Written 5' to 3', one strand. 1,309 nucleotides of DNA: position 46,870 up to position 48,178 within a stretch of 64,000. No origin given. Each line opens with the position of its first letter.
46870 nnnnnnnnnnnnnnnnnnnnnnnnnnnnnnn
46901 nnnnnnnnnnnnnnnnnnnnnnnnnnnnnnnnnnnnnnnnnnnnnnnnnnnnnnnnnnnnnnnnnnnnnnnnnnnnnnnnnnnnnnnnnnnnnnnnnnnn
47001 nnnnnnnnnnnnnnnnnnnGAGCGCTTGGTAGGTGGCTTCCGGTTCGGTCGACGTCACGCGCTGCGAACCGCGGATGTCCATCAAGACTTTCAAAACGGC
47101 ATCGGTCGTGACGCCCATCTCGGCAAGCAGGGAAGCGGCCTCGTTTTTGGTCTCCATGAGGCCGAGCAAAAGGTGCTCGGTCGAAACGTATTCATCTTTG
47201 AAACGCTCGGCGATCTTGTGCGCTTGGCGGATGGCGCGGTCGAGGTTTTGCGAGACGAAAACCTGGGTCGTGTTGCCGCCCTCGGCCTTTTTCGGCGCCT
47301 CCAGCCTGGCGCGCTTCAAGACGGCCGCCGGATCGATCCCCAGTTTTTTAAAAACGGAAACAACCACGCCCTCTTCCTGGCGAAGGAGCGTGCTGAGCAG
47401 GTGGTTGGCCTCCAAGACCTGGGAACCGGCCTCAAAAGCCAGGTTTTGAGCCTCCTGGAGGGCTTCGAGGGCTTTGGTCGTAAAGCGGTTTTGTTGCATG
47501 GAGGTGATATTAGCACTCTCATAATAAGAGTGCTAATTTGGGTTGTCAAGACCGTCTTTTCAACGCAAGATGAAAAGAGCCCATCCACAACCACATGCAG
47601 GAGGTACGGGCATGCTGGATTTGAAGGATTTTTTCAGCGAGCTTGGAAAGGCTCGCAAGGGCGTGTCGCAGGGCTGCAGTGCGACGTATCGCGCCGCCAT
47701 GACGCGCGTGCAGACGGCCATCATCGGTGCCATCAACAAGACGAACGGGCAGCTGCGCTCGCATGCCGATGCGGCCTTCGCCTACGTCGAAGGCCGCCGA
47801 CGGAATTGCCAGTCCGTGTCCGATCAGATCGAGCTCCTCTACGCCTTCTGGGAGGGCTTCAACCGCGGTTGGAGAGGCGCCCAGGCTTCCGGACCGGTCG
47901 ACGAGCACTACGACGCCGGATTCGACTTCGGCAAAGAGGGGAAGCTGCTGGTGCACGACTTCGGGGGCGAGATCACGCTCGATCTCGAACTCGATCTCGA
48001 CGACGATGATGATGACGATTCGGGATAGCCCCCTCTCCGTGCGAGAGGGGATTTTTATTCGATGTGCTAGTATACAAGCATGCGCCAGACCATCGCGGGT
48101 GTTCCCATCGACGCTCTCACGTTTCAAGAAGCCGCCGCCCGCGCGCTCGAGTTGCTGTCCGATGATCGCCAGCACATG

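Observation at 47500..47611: Perfect CIRCE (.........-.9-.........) abutting the clpB start, with no Shine-Dalgarno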

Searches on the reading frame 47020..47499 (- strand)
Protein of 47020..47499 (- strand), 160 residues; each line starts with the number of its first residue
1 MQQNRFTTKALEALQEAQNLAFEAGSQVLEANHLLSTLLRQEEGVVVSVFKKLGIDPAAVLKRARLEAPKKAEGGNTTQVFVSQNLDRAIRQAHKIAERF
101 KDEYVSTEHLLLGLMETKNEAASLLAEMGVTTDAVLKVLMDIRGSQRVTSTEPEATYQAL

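Call 66: search_solved_structures(query=window:47020-47499:-, max_evalue=0.00001, show_alignments=2)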
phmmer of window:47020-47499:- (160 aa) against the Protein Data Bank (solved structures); distinct sequences matched with E-value up to 0.00001: 49.
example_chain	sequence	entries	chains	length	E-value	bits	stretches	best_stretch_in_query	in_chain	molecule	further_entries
6dju_A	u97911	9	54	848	1.2e-23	86.9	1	6-160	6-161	Chaperone protein ClpB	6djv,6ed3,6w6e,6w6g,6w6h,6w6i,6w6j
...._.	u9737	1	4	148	1.9e-13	53.9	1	2-146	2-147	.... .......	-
6rn2_A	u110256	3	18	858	3.6e-13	53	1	2-159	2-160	Chaperone protein ClpB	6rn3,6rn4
4d2q_A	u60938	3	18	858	3.6e-13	53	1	2-159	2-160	CLPB | CHAPERONE PROTEIN CLPB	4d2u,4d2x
6qs4_A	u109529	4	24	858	3.6e-13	53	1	2-159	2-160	Chaperone protein ClpB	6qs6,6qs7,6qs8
5ofo_C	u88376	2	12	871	3.6e-13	53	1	2-159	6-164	Chaperone protein ClpB,ATP-dependent Clp protease ATP-binding subunit ClpA,Chaperone prote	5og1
6og3_E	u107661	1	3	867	9.7e-13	51.6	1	2-159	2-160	Hyperactive disaggregase ClpB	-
6oax_C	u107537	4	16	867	9.8e-13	51.6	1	2-159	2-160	Hyperactive disaggregase ClpB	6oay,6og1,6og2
1qvr_A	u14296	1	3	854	5.9e-12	49.1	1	3-160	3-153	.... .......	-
6d00_1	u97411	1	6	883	8.1e-12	48.6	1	3-160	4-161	Calcarisporiella thermophila Hsp104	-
6azy_A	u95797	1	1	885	8.2e-12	48.6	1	3-160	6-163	Heat shock protein Hsp104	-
3fes_A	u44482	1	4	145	2.9e-11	46.8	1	4-143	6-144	ATP-dependent Clp endopeptidase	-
5gui_A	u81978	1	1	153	2.5e-10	43.8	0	4-115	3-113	Chaperone protein ClpC1, chloroplastic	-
5hbn_A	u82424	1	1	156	3.5e-10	43.3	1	3-150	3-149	Negative regulator of genetic competence ClpC/MecB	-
8b3s_Z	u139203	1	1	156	7.2e-10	42.3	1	3-148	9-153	ATP-dependent Clp protease ATP-binding subunit ClpC / Negative regulator of tic competence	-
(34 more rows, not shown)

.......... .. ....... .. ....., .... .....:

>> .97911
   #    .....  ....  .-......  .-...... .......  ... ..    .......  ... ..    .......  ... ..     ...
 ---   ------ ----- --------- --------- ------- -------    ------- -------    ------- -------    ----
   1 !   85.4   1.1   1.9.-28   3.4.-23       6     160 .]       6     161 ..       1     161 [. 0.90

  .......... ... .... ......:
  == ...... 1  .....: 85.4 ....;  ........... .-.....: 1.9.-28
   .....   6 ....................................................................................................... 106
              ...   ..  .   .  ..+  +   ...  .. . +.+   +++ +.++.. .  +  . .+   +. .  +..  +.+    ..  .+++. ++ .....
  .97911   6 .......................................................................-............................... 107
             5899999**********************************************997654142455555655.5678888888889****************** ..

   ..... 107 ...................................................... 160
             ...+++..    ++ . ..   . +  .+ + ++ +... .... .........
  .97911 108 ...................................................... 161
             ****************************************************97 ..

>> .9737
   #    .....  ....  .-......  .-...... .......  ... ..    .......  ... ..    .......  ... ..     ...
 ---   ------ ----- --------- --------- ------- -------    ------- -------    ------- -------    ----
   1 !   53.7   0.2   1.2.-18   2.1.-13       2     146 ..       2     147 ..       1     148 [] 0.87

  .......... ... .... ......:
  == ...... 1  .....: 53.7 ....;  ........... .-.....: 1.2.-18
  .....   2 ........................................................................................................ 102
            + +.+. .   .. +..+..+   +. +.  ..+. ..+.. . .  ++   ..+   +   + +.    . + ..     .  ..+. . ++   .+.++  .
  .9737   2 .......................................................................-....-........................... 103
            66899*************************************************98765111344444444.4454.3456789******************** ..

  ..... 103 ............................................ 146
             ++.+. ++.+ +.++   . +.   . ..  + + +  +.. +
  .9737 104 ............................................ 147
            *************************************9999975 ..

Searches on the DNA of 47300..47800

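Call 31: search_rna_families(source=window, start=47300, end=47800, threshold=evalue, max_evalue=10)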
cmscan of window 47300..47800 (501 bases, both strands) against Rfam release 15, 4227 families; matches with E-value up to 10: 3.
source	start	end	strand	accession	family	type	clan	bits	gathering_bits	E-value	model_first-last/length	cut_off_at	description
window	47505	47578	-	RF02713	MCS4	Gene; sRNA;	-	18.9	56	3.1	1-123/123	no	Mycoplasma sRNA MCS4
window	47512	47534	+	RF03994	mir-7558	Gene; miRNA;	-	14.4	80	9.2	14-36/51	no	mir-7558 microRNA precursor family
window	47771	47797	+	RF02867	ncS011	Gene; sRNA;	-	10.1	48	3.8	175-202/207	no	Burkholderia sRNA 11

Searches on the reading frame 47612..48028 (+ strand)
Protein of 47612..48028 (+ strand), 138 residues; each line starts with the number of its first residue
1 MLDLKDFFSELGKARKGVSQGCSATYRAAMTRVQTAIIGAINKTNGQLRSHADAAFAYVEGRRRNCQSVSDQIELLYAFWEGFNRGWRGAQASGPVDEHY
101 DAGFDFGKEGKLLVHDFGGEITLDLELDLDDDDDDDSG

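Call 10: search_protein_families(library=pfam, proteins=[window:47612-48028:+])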
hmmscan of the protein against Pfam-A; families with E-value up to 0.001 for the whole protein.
window:47612-48028:+ (138 aa): 0 families

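Call 70: search_protein_families(library=ncbifam, proteins=[window:47612-48028:+])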
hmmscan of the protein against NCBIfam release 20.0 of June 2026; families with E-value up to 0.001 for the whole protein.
window:47612-48028:+ (138 aa): 0 families
